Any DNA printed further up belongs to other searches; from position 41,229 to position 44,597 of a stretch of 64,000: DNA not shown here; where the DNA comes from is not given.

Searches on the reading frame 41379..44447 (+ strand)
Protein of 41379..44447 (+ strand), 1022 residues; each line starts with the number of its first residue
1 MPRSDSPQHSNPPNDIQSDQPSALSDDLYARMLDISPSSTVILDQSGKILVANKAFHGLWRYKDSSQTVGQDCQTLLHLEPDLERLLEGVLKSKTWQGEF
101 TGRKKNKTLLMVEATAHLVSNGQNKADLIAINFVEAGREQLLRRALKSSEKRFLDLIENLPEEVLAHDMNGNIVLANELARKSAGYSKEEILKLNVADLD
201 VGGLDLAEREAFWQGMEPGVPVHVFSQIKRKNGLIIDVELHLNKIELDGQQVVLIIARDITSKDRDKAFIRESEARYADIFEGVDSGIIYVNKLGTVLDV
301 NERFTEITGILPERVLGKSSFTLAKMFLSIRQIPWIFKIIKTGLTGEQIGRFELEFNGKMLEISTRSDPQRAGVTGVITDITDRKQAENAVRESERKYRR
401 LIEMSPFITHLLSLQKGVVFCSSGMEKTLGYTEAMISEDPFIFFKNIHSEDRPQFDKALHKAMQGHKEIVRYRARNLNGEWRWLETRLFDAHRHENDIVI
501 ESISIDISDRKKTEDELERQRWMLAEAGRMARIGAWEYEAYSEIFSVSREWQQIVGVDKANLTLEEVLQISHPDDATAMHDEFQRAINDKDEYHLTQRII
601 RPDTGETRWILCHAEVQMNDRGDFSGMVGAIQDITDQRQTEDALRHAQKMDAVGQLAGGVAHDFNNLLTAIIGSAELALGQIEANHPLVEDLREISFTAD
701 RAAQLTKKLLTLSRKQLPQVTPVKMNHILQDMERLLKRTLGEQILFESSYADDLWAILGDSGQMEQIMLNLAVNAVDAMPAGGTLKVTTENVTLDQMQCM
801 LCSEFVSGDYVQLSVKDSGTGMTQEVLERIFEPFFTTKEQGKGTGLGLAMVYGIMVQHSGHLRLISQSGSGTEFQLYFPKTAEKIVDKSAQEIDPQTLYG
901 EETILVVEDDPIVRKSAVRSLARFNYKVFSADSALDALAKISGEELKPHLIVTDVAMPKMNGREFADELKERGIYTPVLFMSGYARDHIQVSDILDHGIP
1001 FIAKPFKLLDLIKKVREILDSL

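Call 22: search_protein_families(library=pfam, proteins=[window:41379-44447:+])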
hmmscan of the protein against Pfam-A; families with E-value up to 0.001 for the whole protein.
window:41379-44447:+ (1022 aa): 9 families
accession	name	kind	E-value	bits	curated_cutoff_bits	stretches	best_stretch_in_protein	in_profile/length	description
PF08447.18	PAS_3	-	7.1e-33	113.2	25.6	2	545-630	2-88/89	PAS fold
PF13426.13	PAS_9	-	1.7e-32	112.2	27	3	38-130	2-95/103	PAS domain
PF00989.32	PAS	-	2.7e-31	108.3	22.6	3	155-260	5-113/113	PAS fold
PF08448.16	PAS_4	-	7.3e-24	84.6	23.1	0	406-511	5-109/110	PAS fold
PF02518.31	HATPase_c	-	1.1e-22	81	26.4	1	759-881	1-110/111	Histidine kinase-, DNA gyrase B-, and HSP90-like ATPase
PF00072.30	Response_reg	-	4.1e-19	69.2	30.2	1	904-1016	1-111/111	Response regulator receiver domain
PF13188.13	PAS_8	-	1.6e-17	63.2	21.8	1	275-314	1-42/65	PAS domain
PF00512.31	HisKA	-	6.8e-09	36.1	26.9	1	654-716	3-64/66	His Kinase A (phospho-acceptor) domain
PF12860.13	PAS_7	-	1.2e-06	29.1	27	0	282-388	2-114/115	PAS fold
